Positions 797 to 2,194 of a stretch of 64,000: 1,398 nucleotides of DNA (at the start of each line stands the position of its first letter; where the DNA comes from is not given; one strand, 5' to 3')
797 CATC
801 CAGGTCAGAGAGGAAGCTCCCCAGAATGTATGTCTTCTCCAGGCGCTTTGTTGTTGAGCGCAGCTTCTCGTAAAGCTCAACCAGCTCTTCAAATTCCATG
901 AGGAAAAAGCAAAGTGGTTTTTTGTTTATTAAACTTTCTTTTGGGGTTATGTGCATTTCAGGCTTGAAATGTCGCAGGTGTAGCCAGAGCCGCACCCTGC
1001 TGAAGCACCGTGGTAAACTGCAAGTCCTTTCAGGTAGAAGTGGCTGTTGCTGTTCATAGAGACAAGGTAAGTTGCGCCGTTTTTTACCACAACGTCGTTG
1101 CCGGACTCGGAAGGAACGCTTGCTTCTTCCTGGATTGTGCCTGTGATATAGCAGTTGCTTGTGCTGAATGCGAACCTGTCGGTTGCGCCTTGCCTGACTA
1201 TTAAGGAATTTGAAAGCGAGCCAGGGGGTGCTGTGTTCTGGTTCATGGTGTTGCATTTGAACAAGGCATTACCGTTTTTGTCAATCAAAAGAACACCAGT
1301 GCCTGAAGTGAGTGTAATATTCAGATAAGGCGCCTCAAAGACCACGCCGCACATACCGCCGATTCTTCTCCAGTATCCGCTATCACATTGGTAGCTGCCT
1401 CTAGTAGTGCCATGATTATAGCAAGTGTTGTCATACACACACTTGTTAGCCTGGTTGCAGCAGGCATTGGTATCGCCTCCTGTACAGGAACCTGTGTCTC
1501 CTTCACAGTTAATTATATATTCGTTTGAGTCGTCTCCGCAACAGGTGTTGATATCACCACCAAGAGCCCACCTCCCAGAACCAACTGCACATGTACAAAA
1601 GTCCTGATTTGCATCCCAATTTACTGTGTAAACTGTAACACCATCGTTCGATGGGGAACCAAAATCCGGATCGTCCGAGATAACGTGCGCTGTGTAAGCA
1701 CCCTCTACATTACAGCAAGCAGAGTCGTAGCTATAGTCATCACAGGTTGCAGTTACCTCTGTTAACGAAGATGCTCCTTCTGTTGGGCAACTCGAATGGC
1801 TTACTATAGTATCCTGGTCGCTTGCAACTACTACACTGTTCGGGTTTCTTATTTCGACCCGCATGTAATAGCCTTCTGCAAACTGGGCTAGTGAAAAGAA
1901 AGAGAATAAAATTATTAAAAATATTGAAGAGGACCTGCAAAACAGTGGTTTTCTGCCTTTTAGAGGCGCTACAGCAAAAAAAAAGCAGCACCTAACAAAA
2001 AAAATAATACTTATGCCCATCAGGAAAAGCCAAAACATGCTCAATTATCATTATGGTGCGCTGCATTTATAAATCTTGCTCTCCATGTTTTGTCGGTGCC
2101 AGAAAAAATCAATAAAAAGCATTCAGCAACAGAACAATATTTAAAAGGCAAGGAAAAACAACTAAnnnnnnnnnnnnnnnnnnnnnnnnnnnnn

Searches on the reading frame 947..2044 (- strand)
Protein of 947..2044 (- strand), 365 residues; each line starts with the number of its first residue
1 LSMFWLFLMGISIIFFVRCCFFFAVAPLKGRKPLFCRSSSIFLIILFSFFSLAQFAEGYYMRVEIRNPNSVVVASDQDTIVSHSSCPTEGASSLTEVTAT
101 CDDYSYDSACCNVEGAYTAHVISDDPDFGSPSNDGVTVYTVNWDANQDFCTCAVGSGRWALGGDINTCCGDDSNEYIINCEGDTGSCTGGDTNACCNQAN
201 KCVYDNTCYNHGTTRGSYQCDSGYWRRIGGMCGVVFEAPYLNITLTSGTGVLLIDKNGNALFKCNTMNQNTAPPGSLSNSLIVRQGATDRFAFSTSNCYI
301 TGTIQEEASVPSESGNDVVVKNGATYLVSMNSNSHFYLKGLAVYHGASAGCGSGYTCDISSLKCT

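Call 18: search_protein_families(library=pfam, proteins=[window:947-2044:-], max_evalue=0.001)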
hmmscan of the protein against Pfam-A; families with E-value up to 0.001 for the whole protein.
window:947-2044:- (365 aa): 0 families

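Call 21: search_protein_families(library=pfam, proteins=[window:947-2044:-], max_evalue=10)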
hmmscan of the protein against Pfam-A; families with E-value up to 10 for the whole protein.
window:947-2044:- (365 aa): 2 families
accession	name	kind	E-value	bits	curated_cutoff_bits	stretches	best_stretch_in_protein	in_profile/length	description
PF14889.11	PBP-Tp47_a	-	0.061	13.3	25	1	198-222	42-69/164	Penicillin-binding protein Tp47 domain a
PF13567.11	DUF4131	-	3.3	7.8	31.6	1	4-55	5-51/165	Domain of unknown function (DUF4131)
